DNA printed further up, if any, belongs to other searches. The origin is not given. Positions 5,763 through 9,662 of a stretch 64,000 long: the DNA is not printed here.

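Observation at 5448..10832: Giant 1794-aa hook-associated protein FlgK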

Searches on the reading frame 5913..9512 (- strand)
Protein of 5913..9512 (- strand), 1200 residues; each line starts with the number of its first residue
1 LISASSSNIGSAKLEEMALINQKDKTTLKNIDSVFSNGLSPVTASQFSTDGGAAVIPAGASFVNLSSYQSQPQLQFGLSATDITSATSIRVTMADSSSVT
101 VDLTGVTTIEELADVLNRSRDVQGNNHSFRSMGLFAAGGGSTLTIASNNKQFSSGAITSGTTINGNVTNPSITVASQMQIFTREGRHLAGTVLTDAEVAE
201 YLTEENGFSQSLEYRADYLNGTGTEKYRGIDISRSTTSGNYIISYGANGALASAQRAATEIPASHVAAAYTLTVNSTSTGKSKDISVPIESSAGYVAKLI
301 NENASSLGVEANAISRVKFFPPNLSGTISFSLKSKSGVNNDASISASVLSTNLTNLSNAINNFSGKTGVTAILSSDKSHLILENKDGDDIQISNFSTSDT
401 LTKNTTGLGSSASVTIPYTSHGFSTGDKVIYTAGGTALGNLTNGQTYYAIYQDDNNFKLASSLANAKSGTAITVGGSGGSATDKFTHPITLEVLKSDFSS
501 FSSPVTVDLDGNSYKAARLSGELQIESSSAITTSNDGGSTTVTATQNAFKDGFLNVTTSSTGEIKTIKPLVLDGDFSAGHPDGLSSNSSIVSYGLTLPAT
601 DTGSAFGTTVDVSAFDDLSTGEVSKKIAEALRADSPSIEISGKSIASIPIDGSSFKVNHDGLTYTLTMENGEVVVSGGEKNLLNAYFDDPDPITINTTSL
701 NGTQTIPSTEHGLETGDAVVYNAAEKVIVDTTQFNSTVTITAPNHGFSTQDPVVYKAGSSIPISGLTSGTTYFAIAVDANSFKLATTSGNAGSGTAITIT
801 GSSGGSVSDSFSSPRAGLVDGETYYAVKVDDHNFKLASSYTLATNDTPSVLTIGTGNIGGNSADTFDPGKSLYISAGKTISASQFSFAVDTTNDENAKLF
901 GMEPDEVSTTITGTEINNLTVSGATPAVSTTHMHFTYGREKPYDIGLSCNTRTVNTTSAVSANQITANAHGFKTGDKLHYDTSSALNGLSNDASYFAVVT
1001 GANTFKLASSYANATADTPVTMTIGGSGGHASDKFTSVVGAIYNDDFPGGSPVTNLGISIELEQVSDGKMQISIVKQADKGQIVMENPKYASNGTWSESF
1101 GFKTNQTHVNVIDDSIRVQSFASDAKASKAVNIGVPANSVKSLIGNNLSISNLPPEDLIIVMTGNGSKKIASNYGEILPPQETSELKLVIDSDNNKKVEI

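Call 25: search_protein_representatives(protein=window:5913-9512:-)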
Query: 1200 residues. Proteins with E-value up to 0.001 (for the whole library): 1738; up to 1e-10: 368; up to 1e-30: 78. The best 150 are listed.
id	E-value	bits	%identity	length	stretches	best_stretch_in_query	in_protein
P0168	0.0e+00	1208.6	58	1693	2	488-1200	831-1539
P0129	1.3e-296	1003.5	62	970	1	380-1200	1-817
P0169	1.0e-132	460.9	40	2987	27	414-480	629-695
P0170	3.0e-93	330.2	67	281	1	464-701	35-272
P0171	1.6e-83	298.1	37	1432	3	2-405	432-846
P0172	7.8e-83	295.7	37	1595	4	2-440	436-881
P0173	3.8e-75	270.3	35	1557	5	1-427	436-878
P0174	4.6e-75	270.0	53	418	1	906-1200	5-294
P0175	1.9e-72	261.4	38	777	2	2-405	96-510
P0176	2.7e-72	260.8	37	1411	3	25-422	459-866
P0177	6.8e-61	223.1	66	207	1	500-663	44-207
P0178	6.1e-60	219.9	74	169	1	472-614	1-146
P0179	2.2e-59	218.1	34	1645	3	20-696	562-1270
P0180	6.8e-58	213.2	40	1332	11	955-1035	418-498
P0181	7.5e-56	206.4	29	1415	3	29-412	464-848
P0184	1.5e-54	202.1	33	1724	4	2-568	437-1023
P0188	7.9e-53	196.4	42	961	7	411-486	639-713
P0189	1.1e-50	189.3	33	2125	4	1-276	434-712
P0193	3.2e-49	184.4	32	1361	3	2-397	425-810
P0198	1.8e-47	178.6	41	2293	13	403-1028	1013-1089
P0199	3.0e-47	177.9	42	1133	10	412-489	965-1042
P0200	1.3e-46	175.8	39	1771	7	384-487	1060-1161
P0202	4.7e-45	170.7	31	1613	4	27-399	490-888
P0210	2.5e-39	151.7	33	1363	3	2-393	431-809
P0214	1.4e-38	149.2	33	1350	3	40-397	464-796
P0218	3.3e-36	141.3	29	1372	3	3-398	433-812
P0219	1.3e-35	139.4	31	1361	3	3-393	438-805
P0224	2.3e-34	135.2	39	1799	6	738-850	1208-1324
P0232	1.7e-32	129.1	31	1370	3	47-397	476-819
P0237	8.5e-32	126.8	32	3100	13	730-860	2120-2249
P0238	1.1e-31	126.4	33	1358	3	47-398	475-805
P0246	5.1e-30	120.9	31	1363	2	47-394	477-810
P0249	1.2e-29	119.6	40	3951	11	415-493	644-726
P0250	1.6e-29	119.2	30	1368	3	2-394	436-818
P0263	6.9e-28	113.8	31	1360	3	46-407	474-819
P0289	2.8e-24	101.8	31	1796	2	2-393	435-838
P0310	2.3e-22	95.5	38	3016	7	394-485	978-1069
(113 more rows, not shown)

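Call 26: list_cluster_members(proteins=[P0168, P0171, P0172, P0173, P0179, P0184, P0189, P0289, P0181, P0202])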
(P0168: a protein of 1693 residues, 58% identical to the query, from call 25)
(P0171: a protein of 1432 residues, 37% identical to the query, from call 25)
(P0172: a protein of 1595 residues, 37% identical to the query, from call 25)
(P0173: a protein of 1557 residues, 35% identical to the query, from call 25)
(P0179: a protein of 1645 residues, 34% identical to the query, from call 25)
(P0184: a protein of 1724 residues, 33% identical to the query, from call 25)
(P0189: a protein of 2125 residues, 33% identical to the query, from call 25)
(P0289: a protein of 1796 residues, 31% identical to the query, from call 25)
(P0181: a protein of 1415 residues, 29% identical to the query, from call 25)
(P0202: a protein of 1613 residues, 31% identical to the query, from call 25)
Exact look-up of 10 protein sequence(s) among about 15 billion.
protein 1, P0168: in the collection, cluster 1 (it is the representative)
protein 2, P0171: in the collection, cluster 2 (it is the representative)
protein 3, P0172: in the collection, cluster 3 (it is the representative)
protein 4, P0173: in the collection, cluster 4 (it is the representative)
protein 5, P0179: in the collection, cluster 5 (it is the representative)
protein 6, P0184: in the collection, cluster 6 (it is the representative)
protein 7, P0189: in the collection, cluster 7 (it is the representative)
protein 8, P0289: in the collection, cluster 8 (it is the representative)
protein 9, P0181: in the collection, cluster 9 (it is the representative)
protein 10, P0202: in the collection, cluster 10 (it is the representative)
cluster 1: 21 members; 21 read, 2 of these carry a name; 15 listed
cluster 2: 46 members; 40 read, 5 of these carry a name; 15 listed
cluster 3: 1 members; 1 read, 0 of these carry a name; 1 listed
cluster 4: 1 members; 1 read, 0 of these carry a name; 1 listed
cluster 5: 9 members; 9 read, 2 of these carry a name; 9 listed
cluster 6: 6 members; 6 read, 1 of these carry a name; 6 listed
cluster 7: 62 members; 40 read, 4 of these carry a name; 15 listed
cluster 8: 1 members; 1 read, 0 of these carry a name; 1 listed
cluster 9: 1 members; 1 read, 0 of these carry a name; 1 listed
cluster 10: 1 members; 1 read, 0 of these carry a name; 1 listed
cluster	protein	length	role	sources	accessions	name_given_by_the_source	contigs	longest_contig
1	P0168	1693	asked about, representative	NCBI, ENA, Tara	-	strand:- start:7613 stop:12694 length:5082 start_codon:yes stop_codon:yes ...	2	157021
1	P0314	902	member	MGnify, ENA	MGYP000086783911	FL=1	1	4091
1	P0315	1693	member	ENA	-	-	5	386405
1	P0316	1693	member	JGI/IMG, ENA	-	-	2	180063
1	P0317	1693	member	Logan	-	-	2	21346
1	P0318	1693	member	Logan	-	-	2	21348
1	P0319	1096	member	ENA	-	-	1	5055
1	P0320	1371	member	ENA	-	-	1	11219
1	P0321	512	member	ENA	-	-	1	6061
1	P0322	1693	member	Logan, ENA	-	-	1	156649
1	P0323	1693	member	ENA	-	-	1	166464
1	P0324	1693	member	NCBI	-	-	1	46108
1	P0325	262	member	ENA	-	-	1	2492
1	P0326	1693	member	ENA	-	-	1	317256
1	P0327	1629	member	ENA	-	-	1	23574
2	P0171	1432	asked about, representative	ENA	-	-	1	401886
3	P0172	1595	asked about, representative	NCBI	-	-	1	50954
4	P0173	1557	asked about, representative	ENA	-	-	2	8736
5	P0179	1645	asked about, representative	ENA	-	-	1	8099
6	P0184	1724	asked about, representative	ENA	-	-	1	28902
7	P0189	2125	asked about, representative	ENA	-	-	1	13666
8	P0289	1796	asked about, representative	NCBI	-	-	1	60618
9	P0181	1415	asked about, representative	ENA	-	-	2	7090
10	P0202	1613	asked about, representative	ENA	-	-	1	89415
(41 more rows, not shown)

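Call 28: search_protein_families(library=pfam, proteins=[P0168, P0171, P0184, P0189, P0169], max_evalue=0.001)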
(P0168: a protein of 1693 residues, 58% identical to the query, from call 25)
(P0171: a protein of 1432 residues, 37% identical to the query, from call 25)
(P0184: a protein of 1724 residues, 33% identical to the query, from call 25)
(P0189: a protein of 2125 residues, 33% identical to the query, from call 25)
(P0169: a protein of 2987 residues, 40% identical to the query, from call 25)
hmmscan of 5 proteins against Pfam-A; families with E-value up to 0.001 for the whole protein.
P0168 (1693 aa): 4 families
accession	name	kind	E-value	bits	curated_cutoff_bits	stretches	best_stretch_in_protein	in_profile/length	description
PF22638.1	FlgK_D1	-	2.9e-45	155.1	28.6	1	97-324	2-233/233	Flagellar hook-associated protein FlgK helical domain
PF06429.18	Flg_bbr_C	-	1.6e-11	43.9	23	1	1650-1689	6-45/46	Flagellar basal body rod FlgEFG protein C-terminal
PF00460.25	Flg_bb_rod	-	5.1e-08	33.2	20.7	1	6-35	2-31/31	Flagella basal body rod protein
PF07196.18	Flagellin_IN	-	0.0003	21.3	22.7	1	760-815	1-53/55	Flagellin hook IN motif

P0171 (1432 aa): 4 families
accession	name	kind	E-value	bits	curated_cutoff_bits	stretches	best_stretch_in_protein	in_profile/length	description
PF22638.1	FlgK_D1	-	7.4e-45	153.8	28.6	1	97-321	2-233/233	Flagellar hook-associated protein FlgK helical domain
PF07196.18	Flagellin_IN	-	1.2e-11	45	22.7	1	773-826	2-54/55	Flagellin hook IN motif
PF06429.18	Flg_bbr_C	-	1.6e-09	37.6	23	1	1393-1430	8-45/46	Flagellar basal body rod FlgEFG protein C-terminal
PF00460.25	Flg_bb_rod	-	1.8e-06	28.2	20.7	1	6-35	2-31/31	Flagella basal body rod protein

P0184 (1724 aa): 4 families
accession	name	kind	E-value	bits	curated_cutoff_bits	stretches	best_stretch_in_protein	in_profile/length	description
PF22638.1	FlgK_D1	-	9.1e-50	169.8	28.6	1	96-326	1-233/233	Flagellar hook-associated protein FlgK helical domain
PF06429.18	Flg_bbr_C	-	5.3e-11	42.3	23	1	1683-1721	6-44/46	Flagellar basal body rod FlgEFG protein C-terminal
PF00460.25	Flg_bb_rod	-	7.3e-06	26.3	20.7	1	6-34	2-30/31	Flagella basal body rod protein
PF07196.18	Flagellin_IN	-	6e-05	23.6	22.7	1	793-834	18-55/55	Flagellin hook IN motif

P0189 (2125 aa): 2 families
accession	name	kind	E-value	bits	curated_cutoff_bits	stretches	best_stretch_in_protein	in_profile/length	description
PF22638.1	FlgK_D1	-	7.3e-45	153.8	28.6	1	96-325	1-233/233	Flagellar hook-associated protein FlgK helical domain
PF06429.18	Flg_bbr_C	-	2.9e-09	36.8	23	1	2082-2121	6-45/46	Flagellar basal body rod FlgEFG protein C-terminal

P0169 (2987 aa): 2 families
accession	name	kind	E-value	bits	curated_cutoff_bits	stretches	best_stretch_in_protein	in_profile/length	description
PF04023.20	FeoA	-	6e-17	61.9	23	0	2144-2177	27-60/74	FeoA domain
PF01556.23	DnaJ_C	-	3.5e-08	34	26.6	0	1660-1770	40-145/152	DnaJ C terminal domain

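Call 44: list_cluster_members(proteins=[P0210, P0246, P0219, P0193, P0214, P0238, P0263, P0218, P0232, P0250])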
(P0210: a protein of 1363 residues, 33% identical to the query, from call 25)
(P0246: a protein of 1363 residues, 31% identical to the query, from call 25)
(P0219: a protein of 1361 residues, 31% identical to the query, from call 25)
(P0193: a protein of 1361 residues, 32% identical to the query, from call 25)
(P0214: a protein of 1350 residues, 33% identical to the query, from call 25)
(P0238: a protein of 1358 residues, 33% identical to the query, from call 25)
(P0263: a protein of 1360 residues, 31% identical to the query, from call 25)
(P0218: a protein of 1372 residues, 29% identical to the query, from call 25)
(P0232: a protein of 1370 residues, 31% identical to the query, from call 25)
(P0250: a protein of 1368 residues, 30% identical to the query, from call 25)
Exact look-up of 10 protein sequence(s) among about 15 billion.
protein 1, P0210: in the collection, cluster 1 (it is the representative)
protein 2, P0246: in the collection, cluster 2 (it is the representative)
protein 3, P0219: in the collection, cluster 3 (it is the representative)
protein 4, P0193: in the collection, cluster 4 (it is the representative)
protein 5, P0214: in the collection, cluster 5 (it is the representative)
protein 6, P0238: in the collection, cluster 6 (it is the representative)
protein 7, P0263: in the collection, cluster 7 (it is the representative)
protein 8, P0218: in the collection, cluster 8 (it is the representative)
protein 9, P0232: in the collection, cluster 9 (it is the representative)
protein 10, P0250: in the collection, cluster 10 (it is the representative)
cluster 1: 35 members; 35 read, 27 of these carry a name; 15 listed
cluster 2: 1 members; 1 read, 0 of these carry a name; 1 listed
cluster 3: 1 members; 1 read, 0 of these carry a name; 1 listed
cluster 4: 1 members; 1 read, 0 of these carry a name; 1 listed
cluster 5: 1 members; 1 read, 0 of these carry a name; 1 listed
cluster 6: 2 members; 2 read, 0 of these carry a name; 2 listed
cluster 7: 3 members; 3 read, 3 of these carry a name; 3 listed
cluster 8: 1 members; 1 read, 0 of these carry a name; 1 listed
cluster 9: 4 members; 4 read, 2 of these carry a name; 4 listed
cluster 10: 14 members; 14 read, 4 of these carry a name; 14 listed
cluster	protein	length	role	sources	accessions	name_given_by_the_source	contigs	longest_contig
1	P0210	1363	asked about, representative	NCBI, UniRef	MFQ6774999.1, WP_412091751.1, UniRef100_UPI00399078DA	flagellar hook-associated protein FlgK [Cereibacter sphaeroides] | flagellar hook-associated protein FlgK n=1 Tax=Cereibacter sphaeroides TaxID=1063 ...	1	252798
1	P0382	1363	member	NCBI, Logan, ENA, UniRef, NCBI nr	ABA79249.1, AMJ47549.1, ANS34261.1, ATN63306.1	flagellar hook-associated protein FlgK [Rhodobacter sphaeroides] | Flagellar hook-associated protein 1 n=1 Tax=Cereibacter sphaeroides (strain ATCC 17023 / ... | flagellar hook-associated protein FlgK [Cereibacter sphaeroides]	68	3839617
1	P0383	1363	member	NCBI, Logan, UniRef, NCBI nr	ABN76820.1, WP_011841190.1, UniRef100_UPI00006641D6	flagellar hook-associated protein FlgK [Cereibacter sphaeroides] | flagellar hook-associated protein FlgK n=1 Tax=Cereibacter sphaeroides TaxID=1063 ... | flagellar hook-associated protein FlgK [Cereibacter sphaeroides ATCC 17029]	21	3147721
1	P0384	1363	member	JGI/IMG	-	flagellar hook-associated protein 1 FlgK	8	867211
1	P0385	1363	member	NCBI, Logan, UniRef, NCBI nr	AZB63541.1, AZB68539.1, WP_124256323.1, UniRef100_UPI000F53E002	flagellar hook-associated protein FlgK [Cereibacter sphaeroides] | flagellar hook-associated protein FlgK n=1 Tax=Cereibacter sphaeroides TaxID=1063 ...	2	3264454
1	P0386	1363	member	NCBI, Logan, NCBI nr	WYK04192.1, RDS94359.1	flagellar hook-associated protein FlgK [Cereibacter sphaeroides f. sp. denitrificans]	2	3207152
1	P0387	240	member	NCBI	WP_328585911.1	flagellar basal body rod C-terminal domain-containing protein, partial [Cereibacter ...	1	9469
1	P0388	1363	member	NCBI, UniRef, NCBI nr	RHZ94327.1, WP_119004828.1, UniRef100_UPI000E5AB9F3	flagellar hook-associated protein FlgK [Cereibacter sphaeroides] | flagellar hook-associated protein FlgK n=1 Tax=Cereibacter sphaeroides TaxID=1063 ...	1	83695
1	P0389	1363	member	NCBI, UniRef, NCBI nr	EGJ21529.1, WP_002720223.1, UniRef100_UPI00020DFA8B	FlgK (HAP1) [Cereibacter sphaeroides WS8N] | flagellar hook-associated protein FlgK n=1 Tax=Cereibacter sphaeroides TaxID=1063 ... | flagellar hook-associated protein FlgK [Cereibacter sphaeroides]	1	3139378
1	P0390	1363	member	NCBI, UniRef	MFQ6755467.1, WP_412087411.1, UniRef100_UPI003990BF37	flagellar hook-associated protein FlgK [Cereibacter sphaeroides] | flagellar hook-associated protein FlgK n=1 Tax=Cereibacter sphaeroides TaxID=1063 ...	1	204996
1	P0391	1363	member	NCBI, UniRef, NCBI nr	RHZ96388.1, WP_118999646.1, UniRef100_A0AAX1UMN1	flagellar hook-associated protein FlgK [Cereibacter sphaeroides] | Flagellar hook-associated protein 1 n=1 Tax=Cereibacter sphaeroides TaxID=1063 ...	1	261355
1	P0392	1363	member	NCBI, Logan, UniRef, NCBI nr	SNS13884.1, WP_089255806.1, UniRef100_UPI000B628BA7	flagellar hook-associated protein 1 FlgK [[Luteovulum] sphaeroides subsp. megalophilum] | flagellar hook-associated protein FlgK n=1 Tax=Cereibacter sphaeroides TaxID=1063 ... | flagellar hook-associated protein FlgK [Cereibacter sphaeroides]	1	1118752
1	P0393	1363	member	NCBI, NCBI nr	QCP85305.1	flagellar hook-associated protein FlgK [Cereibacter sphaeroides]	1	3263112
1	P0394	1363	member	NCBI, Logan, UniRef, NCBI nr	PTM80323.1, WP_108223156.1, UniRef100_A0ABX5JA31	flagellar hook-associated protein 1 FlgK [Cereibacter johrii] | Flagellar hook-associated protein 1 n=3 Tax=Cereibacter johrii TaxID=445629 ... | flagellar hook-associated protein FlgK [Cereibacter johrii]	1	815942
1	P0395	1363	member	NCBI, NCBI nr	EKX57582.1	Flagellar hook-associated protein FlgK [Rhodobacter sp. AKP1]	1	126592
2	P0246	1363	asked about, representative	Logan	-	-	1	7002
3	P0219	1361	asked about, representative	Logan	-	-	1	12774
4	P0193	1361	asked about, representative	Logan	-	-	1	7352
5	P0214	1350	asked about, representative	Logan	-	-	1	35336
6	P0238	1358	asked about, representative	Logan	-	-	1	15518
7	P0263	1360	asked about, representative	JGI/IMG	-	flagellar hook-associated protein 1 FlgK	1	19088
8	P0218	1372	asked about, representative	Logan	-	-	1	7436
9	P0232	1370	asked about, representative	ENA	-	-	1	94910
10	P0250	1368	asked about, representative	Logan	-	-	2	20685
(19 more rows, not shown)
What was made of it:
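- The insert alone hits P0210, which is Cereibacter sphaeroides FlgK, at E=2.5e-39 (calls 25, 44).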
